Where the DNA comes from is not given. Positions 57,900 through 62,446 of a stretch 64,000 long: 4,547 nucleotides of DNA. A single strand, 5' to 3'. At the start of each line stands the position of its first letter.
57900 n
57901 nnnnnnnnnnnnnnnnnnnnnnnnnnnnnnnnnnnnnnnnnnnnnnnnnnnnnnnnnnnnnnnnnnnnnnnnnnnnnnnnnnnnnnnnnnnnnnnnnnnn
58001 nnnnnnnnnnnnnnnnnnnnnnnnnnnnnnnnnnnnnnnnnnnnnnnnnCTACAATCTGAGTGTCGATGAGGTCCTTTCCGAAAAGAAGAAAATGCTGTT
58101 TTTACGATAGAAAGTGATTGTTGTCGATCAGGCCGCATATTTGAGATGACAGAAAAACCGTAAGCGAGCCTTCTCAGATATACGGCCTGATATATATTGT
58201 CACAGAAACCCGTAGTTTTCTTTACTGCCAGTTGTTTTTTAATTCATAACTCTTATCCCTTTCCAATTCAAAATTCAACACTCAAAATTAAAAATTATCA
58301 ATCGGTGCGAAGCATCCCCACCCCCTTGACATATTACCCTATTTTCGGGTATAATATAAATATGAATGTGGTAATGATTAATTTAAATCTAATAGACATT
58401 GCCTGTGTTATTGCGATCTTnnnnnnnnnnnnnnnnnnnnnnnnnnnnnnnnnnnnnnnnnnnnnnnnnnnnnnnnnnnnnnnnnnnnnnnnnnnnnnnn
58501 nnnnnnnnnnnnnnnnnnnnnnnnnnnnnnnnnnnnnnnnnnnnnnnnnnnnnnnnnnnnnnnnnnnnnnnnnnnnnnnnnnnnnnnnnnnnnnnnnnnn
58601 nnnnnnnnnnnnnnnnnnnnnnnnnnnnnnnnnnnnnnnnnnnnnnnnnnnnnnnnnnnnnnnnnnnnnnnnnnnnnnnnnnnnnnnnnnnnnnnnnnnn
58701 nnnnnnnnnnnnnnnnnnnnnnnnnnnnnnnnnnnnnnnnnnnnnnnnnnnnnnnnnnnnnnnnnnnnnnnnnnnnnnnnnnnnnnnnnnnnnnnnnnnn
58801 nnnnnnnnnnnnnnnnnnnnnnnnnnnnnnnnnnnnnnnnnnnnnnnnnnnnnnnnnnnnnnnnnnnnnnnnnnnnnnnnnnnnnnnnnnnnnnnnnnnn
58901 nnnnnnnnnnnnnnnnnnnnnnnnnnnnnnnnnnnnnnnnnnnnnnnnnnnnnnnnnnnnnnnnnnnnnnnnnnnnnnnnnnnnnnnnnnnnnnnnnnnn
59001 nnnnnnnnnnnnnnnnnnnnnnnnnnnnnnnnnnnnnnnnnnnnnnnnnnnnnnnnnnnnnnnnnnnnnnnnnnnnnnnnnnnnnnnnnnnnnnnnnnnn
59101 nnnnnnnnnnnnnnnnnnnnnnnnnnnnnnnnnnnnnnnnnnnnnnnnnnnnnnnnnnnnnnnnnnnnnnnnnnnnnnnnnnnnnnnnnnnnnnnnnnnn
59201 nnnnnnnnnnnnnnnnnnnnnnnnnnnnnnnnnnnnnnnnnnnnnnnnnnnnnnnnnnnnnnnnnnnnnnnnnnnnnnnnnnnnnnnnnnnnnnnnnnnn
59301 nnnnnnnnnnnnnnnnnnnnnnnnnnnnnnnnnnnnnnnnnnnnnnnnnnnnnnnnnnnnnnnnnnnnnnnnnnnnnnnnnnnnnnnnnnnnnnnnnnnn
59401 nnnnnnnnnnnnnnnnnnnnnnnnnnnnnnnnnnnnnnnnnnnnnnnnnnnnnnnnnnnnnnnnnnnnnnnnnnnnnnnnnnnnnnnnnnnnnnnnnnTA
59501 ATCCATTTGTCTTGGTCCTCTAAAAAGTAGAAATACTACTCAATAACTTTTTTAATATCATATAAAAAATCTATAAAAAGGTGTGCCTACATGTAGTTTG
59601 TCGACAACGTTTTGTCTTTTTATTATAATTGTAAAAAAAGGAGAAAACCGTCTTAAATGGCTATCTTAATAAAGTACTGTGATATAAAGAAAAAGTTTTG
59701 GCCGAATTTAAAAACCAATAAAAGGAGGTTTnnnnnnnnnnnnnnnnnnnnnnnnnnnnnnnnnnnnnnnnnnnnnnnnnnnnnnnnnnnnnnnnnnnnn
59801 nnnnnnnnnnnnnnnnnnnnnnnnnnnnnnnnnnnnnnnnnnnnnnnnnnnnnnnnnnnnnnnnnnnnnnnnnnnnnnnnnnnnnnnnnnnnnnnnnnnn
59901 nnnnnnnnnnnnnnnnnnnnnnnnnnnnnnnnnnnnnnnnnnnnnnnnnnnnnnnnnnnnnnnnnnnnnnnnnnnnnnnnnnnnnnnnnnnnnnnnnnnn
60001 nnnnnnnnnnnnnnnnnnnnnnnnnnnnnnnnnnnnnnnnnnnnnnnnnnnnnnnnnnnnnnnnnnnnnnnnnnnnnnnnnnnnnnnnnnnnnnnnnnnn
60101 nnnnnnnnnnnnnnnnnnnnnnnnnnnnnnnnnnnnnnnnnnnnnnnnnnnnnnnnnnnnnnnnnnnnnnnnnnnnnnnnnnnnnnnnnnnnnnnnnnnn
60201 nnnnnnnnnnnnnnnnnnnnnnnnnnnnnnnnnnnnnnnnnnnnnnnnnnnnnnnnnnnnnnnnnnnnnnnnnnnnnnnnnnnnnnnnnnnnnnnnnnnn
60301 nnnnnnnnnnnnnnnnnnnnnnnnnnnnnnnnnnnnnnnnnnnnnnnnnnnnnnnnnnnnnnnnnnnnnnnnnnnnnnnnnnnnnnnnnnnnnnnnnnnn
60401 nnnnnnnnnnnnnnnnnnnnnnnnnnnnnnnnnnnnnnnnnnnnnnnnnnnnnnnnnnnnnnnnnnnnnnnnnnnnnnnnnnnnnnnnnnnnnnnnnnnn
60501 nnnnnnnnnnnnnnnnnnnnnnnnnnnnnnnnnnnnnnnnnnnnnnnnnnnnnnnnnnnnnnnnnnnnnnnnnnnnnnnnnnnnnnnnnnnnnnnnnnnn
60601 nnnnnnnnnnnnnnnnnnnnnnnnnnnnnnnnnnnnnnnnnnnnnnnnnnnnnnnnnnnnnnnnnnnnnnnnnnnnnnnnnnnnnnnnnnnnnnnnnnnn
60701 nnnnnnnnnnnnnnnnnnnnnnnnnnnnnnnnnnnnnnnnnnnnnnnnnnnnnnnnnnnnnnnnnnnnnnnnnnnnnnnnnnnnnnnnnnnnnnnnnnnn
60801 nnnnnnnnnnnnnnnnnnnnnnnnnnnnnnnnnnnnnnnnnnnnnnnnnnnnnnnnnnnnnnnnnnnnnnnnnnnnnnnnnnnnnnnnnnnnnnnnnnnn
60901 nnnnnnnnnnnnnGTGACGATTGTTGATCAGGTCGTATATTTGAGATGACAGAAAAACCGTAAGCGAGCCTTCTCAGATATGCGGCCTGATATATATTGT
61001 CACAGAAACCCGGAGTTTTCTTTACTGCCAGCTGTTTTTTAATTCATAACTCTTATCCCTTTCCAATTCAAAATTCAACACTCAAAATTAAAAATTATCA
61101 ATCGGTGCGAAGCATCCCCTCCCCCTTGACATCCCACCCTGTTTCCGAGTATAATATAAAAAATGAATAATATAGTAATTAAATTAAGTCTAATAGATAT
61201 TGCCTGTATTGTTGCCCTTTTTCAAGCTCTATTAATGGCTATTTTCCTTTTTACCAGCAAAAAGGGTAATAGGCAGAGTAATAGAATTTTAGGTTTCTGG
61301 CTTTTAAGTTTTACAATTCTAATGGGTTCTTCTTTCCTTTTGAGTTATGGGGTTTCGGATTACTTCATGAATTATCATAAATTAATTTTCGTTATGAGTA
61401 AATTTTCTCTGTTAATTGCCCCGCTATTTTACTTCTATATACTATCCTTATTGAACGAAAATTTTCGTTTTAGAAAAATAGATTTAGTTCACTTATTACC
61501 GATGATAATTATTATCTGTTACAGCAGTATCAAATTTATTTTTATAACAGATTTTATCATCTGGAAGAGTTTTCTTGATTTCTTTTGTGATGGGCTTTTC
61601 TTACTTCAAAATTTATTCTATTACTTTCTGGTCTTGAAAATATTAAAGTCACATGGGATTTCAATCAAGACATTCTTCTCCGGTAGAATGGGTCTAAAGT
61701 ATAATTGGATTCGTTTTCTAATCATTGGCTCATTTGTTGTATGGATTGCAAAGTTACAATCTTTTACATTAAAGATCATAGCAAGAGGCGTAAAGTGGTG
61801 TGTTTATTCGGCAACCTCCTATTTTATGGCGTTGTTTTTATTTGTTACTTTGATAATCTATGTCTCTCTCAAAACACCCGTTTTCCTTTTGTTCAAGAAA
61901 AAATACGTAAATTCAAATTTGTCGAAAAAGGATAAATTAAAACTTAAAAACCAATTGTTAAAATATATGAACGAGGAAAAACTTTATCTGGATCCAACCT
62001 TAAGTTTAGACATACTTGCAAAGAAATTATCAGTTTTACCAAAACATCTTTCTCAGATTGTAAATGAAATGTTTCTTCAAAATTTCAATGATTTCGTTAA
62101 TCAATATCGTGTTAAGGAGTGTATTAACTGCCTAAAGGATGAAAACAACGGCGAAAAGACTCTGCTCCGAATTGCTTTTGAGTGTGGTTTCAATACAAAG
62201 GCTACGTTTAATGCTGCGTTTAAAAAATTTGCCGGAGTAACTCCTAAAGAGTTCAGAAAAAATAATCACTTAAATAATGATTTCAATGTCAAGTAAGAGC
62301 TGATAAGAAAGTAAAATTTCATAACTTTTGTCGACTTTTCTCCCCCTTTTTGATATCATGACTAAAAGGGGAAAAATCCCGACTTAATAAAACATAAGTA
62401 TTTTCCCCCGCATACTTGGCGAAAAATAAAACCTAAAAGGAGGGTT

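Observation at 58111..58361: Conserved ~250-bp intergenic module with consensus promoter positioned for leaderless AraC transcripts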

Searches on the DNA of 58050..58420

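Call 50: search_rna_families(source=window, start=58050, end=58420, threshold=evalue, max_evalue=1)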
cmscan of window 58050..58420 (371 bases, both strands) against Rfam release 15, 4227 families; matches with E-value up to 1: 0.
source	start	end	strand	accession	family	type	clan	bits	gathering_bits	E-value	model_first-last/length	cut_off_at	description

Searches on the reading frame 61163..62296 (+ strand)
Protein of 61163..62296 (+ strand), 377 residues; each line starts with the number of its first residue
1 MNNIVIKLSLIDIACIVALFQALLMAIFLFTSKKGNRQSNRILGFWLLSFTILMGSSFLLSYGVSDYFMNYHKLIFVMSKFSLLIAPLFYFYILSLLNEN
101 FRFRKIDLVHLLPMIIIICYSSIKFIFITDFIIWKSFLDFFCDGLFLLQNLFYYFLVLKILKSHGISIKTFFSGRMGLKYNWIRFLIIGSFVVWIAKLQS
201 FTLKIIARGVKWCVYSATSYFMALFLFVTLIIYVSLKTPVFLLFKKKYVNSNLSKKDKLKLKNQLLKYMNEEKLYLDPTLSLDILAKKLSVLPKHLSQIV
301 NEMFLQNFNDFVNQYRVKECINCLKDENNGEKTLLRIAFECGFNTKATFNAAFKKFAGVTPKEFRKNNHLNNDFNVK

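Call 13: search_protein_families(library=pfam, proteins=[window:61163-62296:+], max_evalue=0.01)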
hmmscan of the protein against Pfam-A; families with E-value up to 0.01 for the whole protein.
window:61163-62296:+ (377 aa): 2 families
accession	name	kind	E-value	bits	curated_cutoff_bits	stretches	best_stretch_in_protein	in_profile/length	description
PF12833.13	HTH_18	-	1.3e-15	57.8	33.6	1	285-366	1-79/80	Helix-turn-helix domain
PF00165.29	HTH_AraC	-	2.4e-05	24.8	26.6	1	330-366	7-42/42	Bacterial regulatory helix-turn-helix proteins, AraC family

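Call 19: find_encoding_contigs(protein=window:61163-62296:+, flank=10000, max_places=6)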
Protein window:61163-62296:+ (377 aa): no gene with exactly this product is on record in the collection.

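Call 21: find_homologous_proteins(query=window:61163-62293:+, max_evalue=1e-10)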
Query window:61163-62293:+ (377 aa): 144 proteins with E <= 1e-10 among 3241 candidates; the best 120 are listed.
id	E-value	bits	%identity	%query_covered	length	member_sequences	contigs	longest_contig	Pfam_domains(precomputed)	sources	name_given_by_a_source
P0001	5.7e-222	755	94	98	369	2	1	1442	PF12833.14,PF00165.30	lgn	-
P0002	2.1e-182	624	76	100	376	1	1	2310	PF12833.14,PF00165.30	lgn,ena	-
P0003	3.7e-173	594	75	98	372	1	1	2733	PF12833.14,PF00165.30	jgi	jgi:AraC-like DNA-binding protein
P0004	4.9e-173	594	73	99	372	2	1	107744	PF12833.14,PF00165.30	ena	-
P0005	1.9e-158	546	67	98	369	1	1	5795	PF12833.14,PF00165.30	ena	-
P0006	2.3e-156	539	68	98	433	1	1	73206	PF12833.14,PF00165.30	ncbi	-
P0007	9.5e-155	533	67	99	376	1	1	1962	PF12833.14,PF00165.30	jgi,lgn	-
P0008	2.5e-150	519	66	99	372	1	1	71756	PF12833.14,PF00165.30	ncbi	-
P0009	7.9e-149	514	65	98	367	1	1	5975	PF12833.14,PF00165.30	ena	-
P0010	5.0e-148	511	64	97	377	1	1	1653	PF12833.14,PF00165.30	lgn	-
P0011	9.6e-145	500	63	97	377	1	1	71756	PF12833.14,PF00165.30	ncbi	-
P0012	7.0e-143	494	62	98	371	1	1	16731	PF12833.14,PF00165.30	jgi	jgi:AraC-like DNA-binding protein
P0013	2.7e-142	492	63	97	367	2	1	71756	PF12833.14,PF00165.30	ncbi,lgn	-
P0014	5.8e-141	488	63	92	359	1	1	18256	PF12833.14,PF00165.30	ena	-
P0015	1.9e-139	483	64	91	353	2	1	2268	PF12833.14,PF00165.30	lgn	-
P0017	1.2e-136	474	61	98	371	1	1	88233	PF12833.14,PF00165.30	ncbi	-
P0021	2.2e-97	345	48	96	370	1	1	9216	PF12833.14,PF00165.30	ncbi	-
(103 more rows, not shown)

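Call 22: find_encoding_contigs(protein=P0006, flank=10000, max_places=3)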
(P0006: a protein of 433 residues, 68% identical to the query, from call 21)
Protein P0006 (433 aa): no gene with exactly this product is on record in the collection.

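Call 23: find_encoding_contigs(protein=P0008, flank=10000, max_places=3)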
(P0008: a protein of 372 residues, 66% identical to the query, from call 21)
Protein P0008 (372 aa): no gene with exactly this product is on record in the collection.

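Call 24: list_cluster_members(proteins=[P0006, P0008, P0011, P0013, P0017, P0004, P0021, P0001])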
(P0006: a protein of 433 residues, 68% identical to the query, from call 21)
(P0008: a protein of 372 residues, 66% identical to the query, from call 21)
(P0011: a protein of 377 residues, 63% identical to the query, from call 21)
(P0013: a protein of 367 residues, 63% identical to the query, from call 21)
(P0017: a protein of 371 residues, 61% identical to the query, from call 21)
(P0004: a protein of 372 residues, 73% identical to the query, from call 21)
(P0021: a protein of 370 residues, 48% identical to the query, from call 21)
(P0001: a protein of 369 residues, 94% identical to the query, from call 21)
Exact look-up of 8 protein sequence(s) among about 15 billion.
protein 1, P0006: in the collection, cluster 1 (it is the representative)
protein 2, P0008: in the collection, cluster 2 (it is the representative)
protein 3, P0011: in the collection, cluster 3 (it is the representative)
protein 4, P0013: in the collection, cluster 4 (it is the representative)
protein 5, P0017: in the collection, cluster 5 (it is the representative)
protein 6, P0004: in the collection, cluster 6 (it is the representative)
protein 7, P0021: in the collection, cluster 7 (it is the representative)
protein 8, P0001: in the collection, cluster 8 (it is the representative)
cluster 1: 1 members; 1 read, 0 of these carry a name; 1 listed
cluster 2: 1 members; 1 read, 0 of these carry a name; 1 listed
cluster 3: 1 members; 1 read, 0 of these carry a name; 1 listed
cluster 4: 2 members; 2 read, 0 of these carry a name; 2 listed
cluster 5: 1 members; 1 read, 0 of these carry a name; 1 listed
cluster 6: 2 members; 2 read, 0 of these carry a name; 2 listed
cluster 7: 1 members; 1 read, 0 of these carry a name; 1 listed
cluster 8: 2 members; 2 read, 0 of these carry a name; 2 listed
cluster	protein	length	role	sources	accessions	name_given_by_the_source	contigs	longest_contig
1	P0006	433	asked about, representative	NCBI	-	-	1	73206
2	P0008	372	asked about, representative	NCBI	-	-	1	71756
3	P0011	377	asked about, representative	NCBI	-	-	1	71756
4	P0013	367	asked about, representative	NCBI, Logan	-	-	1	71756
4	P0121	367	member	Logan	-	-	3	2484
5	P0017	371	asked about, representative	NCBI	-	-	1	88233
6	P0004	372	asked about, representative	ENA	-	-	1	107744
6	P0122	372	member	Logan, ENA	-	-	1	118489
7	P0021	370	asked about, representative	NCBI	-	-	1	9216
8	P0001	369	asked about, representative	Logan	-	-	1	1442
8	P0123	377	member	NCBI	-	-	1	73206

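Call 27: find_related_loci(query=A3, collection=genome_contigs, flank=10000)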
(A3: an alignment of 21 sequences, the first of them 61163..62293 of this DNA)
Query A3 (377 aa) in genome_contigs; peptide patterns used: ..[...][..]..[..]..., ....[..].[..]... (x = any residue, [..] = any of these).
597 stretches matched a pattern (row limit reached: there are more); 575 encode a relative of the query (tblastn E <= 1e-3); the best 80 are kept; 80 distinct loci.
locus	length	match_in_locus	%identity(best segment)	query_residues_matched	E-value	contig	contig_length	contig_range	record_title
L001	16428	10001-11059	34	27-368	1e-45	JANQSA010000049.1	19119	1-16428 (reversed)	MAG: Croceivirga sp. isolate IP29b_bin.83 k99_3570689, whole genome shotgun sequence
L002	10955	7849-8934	32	24-367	1e-41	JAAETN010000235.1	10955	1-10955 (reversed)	MAG: Maribacter sp. isolate Vin_8 VinG_CONTIG941770, whole genome shotgun sequence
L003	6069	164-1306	30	7-368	3e-40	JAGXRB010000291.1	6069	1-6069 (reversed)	MAG: Bacteroidetes bacterium isolate CROMO_A_64 c_000000707943, whole genome shotgun sequence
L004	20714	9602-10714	29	14-367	3e-40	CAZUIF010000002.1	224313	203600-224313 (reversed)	MAG TPA_asm: uncultured Rikenella sp. isolate binchicken_co190_102 genome assembly, contig: NODE_72_length_224313_cov_28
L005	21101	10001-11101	32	16-366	9e-40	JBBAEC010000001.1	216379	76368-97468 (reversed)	MAG: Balneolaceae bacterium isolate SO_2017_LW2_144 scaffold_82_c1_LW138R_2017, whole genome shotgun sequence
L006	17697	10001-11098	30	16-365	4e-40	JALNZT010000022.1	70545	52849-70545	MAG: Bacteroidales bacterium isolate SO_2017_LW2 bin 112 scaffold_873_c1_LW138R_2017, whole genome shotgun sequence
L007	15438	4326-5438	29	14-367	2e-39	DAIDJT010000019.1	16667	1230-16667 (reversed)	MAG TPA_asm: Bacteroidales bacterium isolate clean389 NODE_19_length_16667_cov_2.947920, whole genome shotgun sequence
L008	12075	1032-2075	33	27-366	3e-39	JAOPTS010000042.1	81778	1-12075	MAG: Reichenbachiella sp. isolate tPB_Bact1 H3element_contig_803, whole genome shotgun sequence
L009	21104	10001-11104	30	13-365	3e-39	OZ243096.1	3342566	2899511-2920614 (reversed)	MAG: Balneolaceae bacterium isolate c1c6542e-0d4a-4107-8c5a-c823d02b72f5 genome assembly, chromosome: 1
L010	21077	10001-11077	31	34-364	2e-39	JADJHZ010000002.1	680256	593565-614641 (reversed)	MAG: Haliscomenobacter sp. isolate Ega_18-Q3-R5-49_BATAC.545 tig00000822-10-6775090, whole genome shotgun sequence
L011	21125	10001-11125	31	18-364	6e-39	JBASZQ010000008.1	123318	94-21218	MAG: Chitinophagaceae bacterium isolate MFD10499_ilm_asm_bin28 k127_213648, whole genome shotgun sequence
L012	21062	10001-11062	32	22-364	7e-39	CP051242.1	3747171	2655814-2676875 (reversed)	MAG: Balneolaceae bacterium isolate ih13 chromosome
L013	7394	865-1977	28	18-368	1e-38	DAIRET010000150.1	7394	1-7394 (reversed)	MAG TPA_asm: Ignavibacteriaceae bacterium isolate CTOTU18356 NODE_12809_length_7394_cov_5.321570, whole genome shotgun s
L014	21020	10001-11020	32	42-369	4e-38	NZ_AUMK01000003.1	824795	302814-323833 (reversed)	Aquimarina latercula DSM 2041 H526DRAFT_scaffold00002.2_C, whole genome shotgun sequence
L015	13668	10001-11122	27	1-367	2e-38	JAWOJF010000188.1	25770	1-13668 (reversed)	MAG: Ignavibacteriaceae bacterium isolate CWP6-1.bin.76 k191_3400470, whole genome shotgun sequence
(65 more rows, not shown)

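Call 28: find_encoding_contigs(protein=P0004, flank=10000, max_places=3)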
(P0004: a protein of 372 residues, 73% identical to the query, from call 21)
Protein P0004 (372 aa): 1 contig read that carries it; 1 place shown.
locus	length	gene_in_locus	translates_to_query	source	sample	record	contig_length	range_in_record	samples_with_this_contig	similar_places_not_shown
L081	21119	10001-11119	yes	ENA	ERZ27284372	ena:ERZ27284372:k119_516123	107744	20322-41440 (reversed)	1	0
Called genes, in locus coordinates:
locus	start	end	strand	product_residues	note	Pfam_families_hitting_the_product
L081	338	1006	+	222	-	PF13487:HD_5, PF01966:HD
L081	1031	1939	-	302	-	-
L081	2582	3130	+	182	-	-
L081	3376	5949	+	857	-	PF02985:HEAT (faint), PF03130:HEAT_PBS (faint), PF13646:HEAT_2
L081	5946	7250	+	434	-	PF03951:Gln-synt_N, PF00120:Gln-synt_C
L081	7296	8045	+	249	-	PF01113:DapB_N, PF05173:DapB_C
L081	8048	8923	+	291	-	PF00701:DHDPS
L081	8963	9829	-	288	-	PF02517:Rce1-like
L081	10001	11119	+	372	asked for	PF12833:HTH_18, PF00165:HTH_AraC (weak)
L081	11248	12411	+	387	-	PF07676:PD40 (faint), PF13860:FlgD_ig (weak), PF18962:Por_Secre_tail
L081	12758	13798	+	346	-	PF00331:Glyco_hydro_10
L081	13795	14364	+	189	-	PF28474:DUF8412, PF13376:OmdA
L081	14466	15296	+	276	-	PF01149:Fapy_DNA_glyco, PF06831:H2TH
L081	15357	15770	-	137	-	PF12675:DUF3795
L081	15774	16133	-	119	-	PF12675:DUF3795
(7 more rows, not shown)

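Call 43: find_encoding_contigs(protein=P0012, flank=10000, max_places=3)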
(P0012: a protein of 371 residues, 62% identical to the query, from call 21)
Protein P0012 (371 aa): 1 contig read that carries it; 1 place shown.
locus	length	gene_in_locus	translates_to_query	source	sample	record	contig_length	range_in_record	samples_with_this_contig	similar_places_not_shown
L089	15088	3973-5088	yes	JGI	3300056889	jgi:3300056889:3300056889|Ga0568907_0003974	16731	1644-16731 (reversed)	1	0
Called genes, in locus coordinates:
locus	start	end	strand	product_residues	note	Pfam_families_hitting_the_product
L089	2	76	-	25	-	?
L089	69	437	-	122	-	-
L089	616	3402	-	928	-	-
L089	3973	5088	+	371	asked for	PF12833:HTH_18, PF00165:HTH_AraC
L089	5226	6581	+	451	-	PF18962:Por_Secre_tail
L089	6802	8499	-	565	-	-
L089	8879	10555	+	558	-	PF02463:SMC_N, PF11398:DUF2813 (faint), PF13175:AAA_15, PF13476:AAA_23, PF13304:AAA_21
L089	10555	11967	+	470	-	PF00580:UvrD-helicase (faint), PF01443:Viral_helicase1 (faint), PF13245:AAA_19 (weak)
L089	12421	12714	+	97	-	PF00076:RRM_1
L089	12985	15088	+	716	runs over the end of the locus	-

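Call 44: find_encoding_contigs(protein=P0014, flank=10000, max_places=3)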
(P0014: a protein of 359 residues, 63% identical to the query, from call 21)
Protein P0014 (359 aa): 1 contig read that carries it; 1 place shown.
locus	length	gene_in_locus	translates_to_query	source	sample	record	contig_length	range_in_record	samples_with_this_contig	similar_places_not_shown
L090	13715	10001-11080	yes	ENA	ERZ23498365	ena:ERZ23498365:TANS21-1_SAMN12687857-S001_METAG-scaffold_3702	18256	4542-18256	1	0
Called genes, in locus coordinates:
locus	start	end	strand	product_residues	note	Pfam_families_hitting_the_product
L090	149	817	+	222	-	PF13487:HD_5, PF01966:HD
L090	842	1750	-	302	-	-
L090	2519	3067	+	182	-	-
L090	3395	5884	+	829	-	PF02985:HEAT (faint), PF03130:HEAT_PBS (faint), PF13646:HEAT_2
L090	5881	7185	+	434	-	PF03951:Gln-synt_N, PF00120:Gln-synt_C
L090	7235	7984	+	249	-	PF01113:DapB_N, PF05173:DapB_C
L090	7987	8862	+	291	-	PF00701:DHDPS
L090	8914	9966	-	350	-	PF02517:Rce1-like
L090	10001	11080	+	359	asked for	PF12833:HTH_18, PF00165:HTH_AraC (weak)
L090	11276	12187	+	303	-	PF07676:PD40 (faint)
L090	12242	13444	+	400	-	PF07676:PD40 (faint), PF18962:Por_Secre_tail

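Call 90: find_encoding_contigs(protein=P0001, flank=5000, max_places=3)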
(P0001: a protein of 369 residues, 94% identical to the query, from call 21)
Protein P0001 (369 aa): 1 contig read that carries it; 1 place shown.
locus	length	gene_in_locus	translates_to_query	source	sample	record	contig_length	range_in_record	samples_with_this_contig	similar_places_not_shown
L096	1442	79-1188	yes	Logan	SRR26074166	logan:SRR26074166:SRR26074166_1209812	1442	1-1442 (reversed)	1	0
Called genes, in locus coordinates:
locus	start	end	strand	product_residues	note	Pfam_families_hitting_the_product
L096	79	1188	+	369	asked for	PF12833:HTH_18, PF00165:HTH_AraC (weak)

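Call 91: find_encoding_contigs(protein=P0002, flank=5000, max_places=3)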
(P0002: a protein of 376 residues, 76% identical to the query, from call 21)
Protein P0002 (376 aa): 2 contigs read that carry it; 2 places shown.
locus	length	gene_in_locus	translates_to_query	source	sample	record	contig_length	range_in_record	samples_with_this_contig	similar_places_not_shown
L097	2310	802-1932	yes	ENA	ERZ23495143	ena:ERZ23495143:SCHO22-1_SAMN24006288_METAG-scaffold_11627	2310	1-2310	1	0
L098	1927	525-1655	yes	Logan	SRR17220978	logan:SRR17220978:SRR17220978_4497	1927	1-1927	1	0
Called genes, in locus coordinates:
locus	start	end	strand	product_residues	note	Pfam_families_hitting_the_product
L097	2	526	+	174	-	?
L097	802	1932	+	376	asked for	PF12833:HTH_18, PF00165:HTH_AraC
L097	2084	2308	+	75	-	?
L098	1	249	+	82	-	?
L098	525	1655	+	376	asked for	PF12833:HTH_18, PF00165:HTH_AraC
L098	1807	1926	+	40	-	?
